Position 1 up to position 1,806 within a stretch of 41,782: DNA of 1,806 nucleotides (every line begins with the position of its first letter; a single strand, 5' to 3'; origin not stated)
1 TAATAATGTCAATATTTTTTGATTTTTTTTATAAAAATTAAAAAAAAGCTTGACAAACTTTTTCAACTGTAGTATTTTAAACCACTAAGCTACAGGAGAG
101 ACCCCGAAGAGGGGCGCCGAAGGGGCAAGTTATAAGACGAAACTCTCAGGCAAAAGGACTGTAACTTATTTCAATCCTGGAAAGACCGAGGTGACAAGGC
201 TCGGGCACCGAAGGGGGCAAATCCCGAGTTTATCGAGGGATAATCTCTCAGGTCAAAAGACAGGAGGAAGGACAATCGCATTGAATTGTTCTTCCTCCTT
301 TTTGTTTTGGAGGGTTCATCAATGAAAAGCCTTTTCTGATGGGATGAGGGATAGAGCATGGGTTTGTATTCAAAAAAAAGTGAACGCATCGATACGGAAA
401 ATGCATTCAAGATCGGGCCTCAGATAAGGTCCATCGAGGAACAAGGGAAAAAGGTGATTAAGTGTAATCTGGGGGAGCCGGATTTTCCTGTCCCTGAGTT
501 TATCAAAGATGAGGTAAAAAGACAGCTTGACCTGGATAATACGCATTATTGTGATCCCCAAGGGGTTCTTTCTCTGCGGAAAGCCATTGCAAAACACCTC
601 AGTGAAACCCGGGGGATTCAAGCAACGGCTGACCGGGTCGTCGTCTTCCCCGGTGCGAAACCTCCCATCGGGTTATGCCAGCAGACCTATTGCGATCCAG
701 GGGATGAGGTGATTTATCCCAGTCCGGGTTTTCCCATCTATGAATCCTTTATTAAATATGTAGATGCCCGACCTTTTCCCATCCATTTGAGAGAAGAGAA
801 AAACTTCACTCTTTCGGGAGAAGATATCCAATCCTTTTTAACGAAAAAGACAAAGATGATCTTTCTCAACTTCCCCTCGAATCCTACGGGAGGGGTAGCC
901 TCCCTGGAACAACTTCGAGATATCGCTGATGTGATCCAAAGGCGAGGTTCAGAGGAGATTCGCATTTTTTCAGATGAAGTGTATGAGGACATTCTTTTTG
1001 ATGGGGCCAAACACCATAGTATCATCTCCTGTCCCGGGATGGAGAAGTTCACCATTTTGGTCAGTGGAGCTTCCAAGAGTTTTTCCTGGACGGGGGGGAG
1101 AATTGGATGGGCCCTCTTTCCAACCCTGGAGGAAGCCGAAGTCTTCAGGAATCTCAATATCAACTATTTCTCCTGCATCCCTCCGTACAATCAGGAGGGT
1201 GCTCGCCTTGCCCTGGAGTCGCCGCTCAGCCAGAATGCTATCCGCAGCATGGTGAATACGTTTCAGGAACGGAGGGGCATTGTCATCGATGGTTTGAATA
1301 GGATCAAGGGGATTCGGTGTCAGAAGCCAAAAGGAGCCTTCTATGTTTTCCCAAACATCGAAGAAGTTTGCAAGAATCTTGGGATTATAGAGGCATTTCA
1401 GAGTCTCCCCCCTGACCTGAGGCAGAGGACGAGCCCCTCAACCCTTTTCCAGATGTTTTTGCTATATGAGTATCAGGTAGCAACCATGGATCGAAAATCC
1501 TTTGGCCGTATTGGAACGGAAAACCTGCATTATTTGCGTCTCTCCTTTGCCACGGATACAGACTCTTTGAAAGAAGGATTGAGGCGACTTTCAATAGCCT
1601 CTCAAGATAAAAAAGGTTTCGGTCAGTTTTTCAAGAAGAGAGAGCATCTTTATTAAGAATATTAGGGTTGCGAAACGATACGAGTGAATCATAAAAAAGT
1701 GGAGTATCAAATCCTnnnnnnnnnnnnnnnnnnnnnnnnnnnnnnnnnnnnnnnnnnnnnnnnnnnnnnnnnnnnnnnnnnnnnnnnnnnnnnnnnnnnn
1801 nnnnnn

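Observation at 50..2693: Tandem glycine riboswitch controls an aminotransferase and a glyoxylate-reductase-like dehydrogenase instead of the glycine cleavage system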

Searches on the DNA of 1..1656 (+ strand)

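Call 4: search_rna_families(source=window, start=1, end=420, threshold=evalue, max_evalue=10, show_alignments=5)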
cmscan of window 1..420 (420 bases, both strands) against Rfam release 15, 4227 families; matches with E-value up to 10: 14.
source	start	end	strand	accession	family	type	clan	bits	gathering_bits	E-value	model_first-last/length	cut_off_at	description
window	83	171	+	RF00504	Glycine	Cis-reg; riboswitch;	CL00125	69.9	32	1.1e-14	1-94/94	no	Glycine riboswitch aptamer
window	256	304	+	RF03598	MIR6024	Gene; miRNA;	-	23.7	72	0.015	1-99/99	no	MIR6024 microRNA precursor family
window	261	304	+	RF04343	Plastid-psbA-2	Cis-reg;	CL00153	22.9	55.8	0.052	1-60/60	no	Plastid-psbA-2 3UTR RNA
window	229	330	+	RF00885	MIR821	Gene; miRNA;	-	19.1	249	0.22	1-275/275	no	MIR821 microRNA precursor family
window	258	306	-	RF04352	Plastid-psbA-4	Cis-reg;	CL00153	18.9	56.8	1.3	1-61/61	no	Plastid-psbA-4 3UTR RNA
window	243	315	+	RF03765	mir-2059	Gene; miRNA;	-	17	90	1.4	1-68/68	no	mir-2059 microRNA precursor family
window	254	307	-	RF02907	patAB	Cis-reg; leader;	-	16.9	92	5.8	1-57/57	no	patAB leader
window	240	317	+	RF02409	snoR125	Gene; snRNA; snoRNA; CD-box;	-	15.8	100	0.28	68-141/200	no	Small nucleolar RNA snoR125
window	1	126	+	RF01005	MIR530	Gene; miRNA;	-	15.8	85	2.3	39-172/172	5'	MIR530 microRNA precursor family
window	257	304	+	RF03792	MIR6462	Gene; miRNA;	-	15.1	96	7.3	1-119/119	no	MIR6462 microRNA precursor family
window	1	149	-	RF04209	MIR7533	Gene; miRNA;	-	14.1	230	2.2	1-154/249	3'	MIR7533 microRNA precursor family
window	4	137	-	RF01264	snR83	Gene; snRNA; snoRNA; HACA-box;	CL00023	12.9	75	1.4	1-308/308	no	Small nucleolar RNA snR83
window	23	56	-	RF03027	RT-6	Gene; sRNA;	-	12.8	46.7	3.8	35-70/75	no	RT-6 RNA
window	14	197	+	RF02267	Vax2os1_2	Gene; lncRNA;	-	4.9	55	2.7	270-466/466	no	Vax2os1 conserved region 2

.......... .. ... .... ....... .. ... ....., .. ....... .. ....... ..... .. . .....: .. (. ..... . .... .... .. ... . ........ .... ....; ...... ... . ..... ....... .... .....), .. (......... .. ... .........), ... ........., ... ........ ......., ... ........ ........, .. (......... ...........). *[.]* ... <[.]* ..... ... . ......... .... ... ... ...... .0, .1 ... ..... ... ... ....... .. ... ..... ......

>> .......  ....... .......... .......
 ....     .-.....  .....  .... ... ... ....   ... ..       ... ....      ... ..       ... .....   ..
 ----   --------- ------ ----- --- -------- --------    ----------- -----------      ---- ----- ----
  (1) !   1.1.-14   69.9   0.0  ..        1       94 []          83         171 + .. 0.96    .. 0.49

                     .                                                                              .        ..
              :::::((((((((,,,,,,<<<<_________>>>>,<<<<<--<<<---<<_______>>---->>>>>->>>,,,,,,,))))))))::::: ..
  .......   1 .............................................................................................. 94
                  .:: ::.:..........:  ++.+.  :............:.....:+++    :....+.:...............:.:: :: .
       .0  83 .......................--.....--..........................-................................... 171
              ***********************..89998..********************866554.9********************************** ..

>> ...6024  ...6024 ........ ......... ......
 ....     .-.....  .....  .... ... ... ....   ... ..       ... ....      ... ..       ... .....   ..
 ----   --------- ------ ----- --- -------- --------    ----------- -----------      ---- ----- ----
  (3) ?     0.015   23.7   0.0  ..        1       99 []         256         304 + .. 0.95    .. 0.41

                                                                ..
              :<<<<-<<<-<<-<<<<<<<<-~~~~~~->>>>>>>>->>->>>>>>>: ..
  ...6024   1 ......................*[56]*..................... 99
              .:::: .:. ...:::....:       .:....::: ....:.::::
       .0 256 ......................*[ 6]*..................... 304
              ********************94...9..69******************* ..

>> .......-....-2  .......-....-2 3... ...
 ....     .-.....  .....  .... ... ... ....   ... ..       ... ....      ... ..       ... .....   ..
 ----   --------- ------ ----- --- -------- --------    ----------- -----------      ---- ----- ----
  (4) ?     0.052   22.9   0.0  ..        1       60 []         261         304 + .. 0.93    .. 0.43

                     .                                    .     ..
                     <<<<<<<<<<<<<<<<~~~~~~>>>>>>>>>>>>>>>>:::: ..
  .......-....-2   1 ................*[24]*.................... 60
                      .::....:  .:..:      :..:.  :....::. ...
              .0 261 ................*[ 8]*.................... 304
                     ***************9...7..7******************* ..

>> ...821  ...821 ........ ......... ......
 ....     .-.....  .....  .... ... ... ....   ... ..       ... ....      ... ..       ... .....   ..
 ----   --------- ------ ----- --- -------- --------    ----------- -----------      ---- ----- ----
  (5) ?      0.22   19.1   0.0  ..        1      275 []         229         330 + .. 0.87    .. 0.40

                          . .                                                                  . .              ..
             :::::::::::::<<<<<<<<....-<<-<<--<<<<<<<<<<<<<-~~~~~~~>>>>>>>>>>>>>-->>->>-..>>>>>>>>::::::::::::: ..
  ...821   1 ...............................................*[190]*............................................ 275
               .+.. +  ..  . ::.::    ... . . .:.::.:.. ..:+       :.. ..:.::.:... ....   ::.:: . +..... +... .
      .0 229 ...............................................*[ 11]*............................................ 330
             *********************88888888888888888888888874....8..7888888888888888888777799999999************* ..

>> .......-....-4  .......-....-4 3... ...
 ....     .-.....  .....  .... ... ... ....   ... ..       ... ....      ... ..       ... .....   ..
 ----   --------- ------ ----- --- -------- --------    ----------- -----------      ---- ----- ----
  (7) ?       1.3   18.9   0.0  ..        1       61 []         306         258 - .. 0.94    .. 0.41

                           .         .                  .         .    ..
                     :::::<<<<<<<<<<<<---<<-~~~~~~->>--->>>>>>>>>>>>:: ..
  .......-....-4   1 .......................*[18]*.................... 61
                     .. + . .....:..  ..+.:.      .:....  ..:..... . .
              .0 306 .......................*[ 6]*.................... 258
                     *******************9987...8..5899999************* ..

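Call 7: search_rna_families(source=window, start=165, end=320, threshold=evalue, max_evalue=10, show_alignments=3)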
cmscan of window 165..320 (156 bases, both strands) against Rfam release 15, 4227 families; matches with E-value up to 10: 17.
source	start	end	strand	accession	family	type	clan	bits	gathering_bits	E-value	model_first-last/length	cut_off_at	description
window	167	273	+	RF00504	Glycine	Cis-reg; riboswitch;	CL00125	44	32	2.6e-08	1-94/94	no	Glycine riboswitch aptamer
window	261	304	+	RF04343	Plastid-psbA-2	Cis-reg;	CL00153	22.9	55.8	0.019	1-60/60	no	Plastid-psbA-2 3UTR RNA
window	254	303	-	RF04343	Plastid-psbA-2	Cis-reg;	CL00153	19.7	55.8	0.13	1-60/60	no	Plastid-psbA-2 3UTR RNA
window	262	299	-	RF03623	mir-1252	Gene; miRNA;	-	19.7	70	0.36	1-65/65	no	mir-1252 microRNA precursor family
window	252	312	+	RF04289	mir-3596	Gene; miRNA;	CL00148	17.9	96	0.36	1-82/82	no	mir-3596 microRNA precursor family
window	243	315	+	RF03765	mir-2059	Gene; miRNA;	-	17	90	0.51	1-68/68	no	mir-2059 microRNA precursor family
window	254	307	-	RF02907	patAB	Cis-reg; leader;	-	16.9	92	2.1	1-57/57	no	patAB leader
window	263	300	+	RF03918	mir-4922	Gene; miRNA;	-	16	82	2.2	1-65/65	no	mir-4922 microRNA precursor family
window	177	320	+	RF02409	snoR125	Gene; snRNA; snoRNA; CD-box;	-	15.1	100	0.17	1-144/200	3'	Small nucleolar RNA snoR125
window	257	304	+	RF03792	MIR6462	Gene; miRNA;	-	15.1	96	2.7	1-119/119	no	MIR6462 microRNA precursor family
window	219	316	+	RF02426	SpF03_sRNA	Gene; sRNA;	-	15.1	50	8.7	1-106/106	no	Streptococcus sRNA SpF03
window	260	301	-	RF03379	mir-4667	Gene; miRNA;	-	13.6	68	6.5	1-93/93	no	mir-4667 microRNA precursor family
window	263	298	+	RF03560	mir-3926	Gene; miRNA;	-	13.3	82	7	1-63/63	no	mir-3926 microRNA precursor family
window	254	307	-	RF03629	mir-641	Gene; miRNA;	-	13.1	100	6.4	1-98/98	no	mir-641 microRNA precursor family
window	256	320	-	RF00426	SCARNA15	Gene; snRNA; snoRNA; scaRNA;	CL00019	13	65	3.1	48-128/128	5'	Small Cajal body specific RNA 15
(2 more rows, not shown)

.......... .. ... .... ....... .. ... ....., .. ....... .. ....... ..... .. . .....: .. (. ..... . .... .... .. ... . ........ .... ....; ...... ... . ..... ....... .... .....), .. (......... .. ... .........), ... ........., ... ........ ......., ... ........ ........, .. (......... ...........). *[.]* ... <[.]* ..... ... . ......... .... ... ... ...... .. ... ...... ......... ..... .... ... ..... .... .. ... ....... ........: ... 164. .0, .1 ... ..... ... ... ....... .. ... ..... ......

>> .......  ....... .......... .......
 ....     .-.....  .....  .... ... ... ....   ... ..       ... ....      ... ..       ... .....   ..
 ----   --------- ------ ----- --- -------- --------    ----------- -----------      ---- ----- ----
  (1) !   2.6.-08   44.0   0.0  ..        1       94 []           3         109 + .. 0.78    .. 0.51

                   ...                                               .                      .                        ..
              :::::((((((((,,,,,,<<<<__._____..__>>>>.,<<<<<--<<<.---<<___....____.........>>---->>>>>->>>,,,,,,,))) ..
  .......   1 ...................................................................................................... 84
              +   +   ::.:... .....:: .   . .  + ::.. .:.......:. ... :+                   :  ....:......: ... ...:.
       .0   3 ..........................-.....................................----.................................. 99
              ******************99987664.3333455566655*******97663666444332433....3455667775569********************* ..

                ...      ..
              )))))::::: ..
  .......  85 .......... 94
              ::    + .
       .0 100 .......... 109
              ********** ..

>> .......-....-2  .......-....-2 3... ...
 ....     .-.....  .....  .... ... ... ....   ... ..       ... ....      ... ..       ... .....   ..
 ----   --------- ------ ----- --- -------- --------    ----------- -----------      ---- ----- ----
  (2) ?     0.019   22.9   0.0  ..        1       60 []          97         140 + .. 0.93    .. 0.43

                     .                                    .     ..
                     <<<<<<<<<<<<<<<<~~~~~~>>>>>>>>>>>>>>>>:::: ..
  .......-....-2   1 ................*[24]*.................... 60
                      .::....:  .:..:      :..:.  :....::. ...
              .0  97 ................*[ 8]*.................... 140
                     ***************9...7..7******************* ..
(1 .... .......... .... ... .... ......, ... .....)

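Call 20: search_rna_families(sources=[L001, L002, L003, L004, L005, L006, L007, L008, L009, L010, L011, L012, L013, L014], threshold=gathering)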
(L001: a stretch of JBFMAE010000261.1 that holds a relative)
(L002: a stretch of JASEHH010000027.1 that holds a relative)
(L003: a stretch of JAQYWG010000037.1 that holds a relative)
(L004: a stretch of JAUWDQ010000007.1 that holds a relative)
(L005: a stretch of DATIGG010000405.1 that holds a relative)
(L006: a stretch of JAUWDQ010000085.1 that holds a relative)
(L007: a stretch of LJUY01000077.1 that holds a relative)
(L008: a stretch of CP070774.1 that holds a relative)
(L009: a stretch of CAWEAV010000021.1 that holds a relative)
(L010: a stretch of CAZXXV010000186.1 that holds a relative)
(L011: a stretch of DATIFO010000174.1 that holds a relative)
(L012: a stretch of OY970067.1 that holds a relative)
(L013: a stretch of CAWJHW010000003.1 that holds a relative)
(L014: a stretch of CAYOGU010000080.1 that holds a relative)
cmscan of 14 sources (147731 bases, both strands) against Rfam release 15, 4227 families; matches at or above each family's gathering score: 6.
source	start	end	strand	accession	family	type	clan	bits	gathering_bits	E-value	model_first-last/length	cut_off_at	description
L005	188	291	+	RF00504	Glycine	Cis-reg; riboswitch;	CL00125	70.9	32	2e-12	1-94/94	no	Glycine riboswitch aptamer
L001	192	293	+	RF00504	Glycine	Cis-reg; riboswitch;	CL00125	70.7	32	2.3e-12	1-94/94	no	Glycine riboswitch aptamer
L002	5717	5814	+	RF00504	Glycine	Cis-reg; riboswitch;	CL00125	69.7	32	4.1e-12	1-94/94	no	Glycine riboswitch aptamer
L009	5564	5668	+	RF00504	Glycine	Cis-reg; riboswitch;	CL00125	68.9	32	6.6e-12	1-94/94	no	Glycine riboswitch aptamer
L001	3420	3524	+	RF00504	Glycine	Cis-reg; riboswitch;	CL00125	66.1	32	3.8e-11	1-94/94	no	Glycine riboswitch aptamer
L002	5818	5908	+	RF00504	Glycine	Cis-reg; riboswitch;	CL00125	37.9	32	0.001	9-86/94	no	Glycine riboswitch aptamer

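Call 21: search_rna_families(sources=[L015, L016, L017, L018, L019, L020, L021, L022, L023, L024, L025, L026, L027, L028, L029, L030], threshold=gathering)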
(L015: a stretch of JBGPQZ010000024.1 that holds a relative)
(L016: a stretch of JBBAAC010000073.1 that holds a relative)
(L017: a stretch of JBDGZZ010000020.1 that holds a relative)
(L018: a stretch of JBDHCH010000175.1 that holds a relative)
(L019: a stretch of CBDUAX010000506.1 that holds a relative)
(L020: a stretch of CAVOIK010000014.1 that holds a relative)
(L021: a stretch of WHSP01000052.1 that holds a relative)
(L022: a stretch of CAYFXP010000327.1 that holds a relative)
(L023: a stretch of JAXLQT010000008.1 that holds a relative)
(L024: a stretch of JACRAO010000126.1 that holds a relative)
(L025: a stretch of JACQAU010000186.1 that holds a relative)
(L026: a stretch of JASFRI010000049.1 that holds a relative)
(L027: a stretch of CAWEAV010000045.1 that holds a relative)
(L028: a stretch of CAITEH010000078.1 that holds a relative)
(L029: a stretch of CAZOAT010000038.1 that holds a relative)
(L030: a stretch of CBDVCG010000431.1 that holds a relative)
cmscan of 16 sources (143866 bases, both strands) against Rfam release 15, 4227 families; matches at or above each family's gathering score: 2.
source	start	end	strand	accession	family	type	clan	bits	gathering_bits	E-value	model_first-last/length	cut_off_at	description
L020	5652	5753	+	RF00504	Glycine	Cis-reg; riboswitch;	CL00125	74.5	32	2.3e-13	1-94/94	no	Glycine riboswitch aptamer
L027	1220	1324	+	RF00504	Glycine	Cis-reg; riboswitch;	CL00125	68.8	32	7.2e-12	1-94/94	no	Glycine riboswitch aptamer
